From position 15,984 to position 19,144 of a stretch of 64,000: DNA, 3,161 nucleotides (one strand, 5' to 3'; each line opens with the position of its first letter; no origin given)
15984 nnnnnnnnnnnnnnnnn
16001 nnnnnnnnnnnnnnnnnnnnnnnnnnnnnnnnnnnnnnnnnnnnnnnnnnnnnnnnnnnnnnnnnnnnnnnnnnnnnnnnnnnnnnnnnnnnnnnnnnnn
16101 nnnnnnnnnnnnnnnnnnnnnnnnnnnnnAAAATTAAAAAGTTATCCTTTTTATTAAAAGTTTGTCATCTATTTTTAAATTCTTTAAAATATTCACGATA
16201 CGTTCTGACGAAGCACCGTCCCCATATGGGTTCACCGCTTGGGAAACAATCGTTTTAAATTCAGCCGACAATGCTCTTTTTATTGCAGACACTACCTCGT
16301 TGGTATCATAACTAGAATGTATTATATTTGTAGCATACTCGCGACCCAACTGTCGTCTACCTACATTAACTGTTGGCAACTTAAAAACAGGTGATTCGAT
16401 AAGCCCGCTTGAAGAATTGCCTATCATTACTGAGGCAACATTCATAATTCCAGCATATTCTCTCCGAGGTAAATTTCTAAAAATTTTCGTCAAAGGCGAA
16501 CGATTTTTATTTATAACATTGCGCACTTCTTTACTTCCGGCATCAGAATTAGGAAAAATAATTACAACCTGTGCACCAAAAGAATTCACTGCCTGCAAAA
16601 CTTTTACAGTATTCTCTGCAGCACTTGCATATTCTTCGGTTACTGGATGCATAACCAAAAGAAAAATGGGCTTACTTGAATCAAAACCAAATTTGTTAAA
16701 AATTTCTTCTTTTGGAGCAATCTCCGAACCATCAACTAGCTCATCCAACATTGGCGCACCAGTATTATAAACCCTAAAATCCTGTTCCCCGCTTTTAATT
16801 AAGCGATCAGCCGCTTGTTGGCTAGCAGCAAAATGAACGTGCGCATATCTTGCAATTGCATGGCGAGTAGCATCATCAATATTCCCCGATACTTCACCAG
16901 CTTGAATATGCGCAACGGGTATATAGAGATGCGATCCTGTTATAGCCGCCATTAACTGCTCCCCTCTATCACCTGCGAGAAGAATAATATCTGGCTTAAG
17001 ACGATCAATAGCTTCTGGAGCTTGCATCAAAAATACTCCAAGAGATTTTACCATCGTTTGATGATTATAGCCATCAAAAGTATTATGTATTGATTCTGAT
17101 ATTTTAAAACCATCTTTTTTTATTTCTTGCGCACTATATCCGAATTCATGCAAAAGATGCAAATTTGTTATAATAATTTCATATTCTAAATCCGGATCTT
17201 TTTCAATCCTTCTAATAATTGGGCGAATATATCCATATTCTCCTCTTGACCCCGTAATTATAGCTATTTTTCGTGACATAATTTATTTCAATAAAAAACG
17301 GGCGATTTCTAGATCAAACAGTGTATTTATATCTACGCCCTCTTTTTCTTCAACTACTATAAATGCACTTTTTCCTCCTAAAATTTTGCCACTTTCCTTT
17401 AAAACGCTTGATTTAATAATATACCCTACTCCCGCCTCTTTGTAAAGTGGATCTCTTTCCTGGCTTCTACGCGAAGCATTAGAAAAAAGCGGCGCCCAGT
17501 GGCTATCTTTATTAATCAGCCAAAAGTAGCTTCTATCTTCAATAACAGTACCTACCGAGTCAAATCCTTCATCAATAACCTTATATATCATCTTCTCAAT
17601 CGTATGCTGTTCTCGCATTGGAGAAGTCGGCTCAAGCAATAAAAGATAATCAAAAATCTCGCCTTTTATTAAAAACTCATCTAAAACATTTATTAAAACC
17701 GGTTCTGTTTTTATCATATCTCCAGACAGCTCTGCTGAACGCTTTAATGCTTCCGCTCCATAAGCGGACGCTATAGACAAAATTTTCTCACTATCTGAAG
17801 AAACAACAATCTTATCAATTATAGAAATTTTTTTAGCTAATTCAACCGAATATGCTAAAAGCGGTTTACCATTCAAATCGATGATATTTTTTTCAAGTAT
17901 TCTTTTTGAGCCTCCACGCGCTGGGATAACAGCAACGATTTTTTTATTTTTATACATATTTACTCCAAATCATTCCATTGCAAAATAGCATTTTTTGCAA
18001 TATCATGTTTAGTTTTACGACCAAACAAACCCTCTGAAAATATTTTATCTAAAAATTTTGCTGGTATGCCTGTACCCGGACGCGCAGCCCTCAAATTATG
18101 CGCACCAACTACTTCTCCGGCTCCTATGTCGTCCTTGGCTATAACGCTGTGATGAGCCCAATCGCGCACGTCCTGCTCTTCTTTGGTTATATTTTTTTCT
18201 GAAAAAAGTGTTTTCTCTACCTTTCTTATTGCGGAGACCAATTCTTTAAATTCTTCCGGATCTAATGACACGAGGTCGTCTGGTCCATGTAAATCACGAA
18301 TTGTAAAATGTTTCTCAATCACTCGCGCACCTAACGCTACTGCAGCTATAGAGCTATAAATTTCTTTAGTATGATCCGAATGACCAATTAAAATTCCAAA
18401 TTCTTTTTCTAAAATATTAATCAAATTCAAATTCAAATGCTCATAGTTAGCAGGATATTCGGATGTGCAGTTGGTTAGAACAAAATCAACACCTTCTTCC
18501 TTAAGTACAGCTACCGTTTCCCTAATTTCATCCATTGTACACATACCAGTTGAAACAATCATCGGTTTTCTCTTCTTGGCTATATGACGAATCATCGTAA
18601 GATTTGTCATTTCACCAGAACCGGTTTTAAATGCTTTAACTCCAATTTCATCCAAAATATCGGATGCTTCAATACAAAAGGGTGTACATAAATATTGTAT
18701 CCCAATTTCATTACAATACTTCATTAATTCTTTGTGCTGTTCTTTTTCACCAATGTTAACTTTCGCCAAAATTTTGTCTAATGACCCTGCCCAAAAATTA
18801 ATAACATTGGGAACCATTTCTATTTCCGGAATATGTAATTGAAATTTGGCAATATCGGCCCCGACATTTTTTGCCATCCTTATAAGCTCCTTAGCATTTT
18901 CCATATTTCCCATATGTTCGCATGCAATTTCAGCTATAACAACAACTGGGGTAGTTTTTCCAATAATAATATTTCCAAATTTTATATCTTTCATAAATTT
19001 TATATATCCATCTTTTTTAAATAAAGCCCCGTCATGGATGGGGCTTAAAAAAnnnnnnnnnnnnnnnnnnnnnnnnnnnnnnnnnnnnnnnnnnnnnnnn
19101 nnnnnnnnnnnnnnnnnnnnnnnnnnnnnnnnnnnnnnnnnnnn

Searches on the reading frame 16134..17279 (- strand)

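Call 47: search_protein_families(library=pfam, proteins=[window:16134-17279:-], max_evalue=0.001)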
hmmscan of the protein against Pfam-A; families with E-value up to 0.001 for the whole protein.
window:16134-17279:- (381 aa): 2 families
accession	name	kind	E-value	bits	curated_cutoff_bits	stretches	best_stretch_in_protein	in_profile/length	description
PF02350.25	Epimerase_2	-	1.8e-76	257.7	30.6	1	24-366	2-347/347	UDP-N-acetylglucosamine 2-epimerase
PF07085.17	DRTGG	-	0.00014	22.1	25.2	0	72-116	17-61/105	DRTGG domain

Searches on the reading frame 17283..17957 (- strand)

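Call 74: search_protein_families(library=pfam, proteins=[window:17283-17957:-], max_evalue=0.01)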
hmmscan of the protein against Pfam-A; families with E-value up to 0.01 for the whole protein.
window:17283-17957:- (224 aa): 3 families
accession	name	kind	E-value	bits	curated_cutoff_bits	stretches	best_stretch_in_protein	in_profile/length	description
PF02348.25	CTP_transf_3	-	8.9e-21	75.1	22.6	1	8-135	1-122/217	Cytidylyltransferase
PF01128.25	IspD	-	0.00099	19.4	27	1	7-58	1-55/221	2-C-methyl-D-erythritol 4-phosphate cytidylyltransferase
PF12804.13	NTP_transf_3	-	0.0018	18.9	27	1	10-73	2-65/160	MobA-like NTP transferase domain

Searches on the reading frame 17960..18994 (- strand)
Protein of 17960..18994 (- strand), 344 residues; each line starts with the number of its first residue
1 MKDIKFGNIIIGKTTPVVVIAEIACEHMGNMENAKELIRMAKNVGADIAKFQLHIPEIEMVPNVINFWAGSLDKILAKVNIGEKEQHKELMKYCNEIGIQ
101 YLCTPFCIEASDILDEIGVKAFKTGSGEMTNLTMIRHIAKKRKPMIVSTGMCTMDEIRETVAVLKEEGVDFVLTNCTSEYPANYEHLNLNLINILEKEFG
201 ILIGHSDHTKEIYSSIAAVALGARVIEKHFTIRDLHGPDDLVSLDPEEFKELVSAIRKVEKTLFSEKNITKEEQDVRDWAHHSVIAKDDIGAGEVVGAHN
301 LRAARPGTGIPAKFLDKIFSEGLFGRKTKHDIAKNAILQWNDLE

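Call 74: search_protein_families(library=pfam, proteins=[window:17960-18994:-], max_evalue=0.01)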
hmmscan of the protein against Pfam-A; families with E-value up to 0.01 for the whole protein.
window:17960-18994:- (344 aa): 2 families
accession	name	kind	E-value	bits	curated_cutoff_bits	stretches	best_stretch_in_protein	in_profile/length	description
PF03102.20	NeuB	-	2.7e-72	243.5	22.1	1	37-264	1-237/241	NeuB family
PF08666.17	SAF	-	1e-07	32.8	21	1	283-344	3-63/63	SAF domain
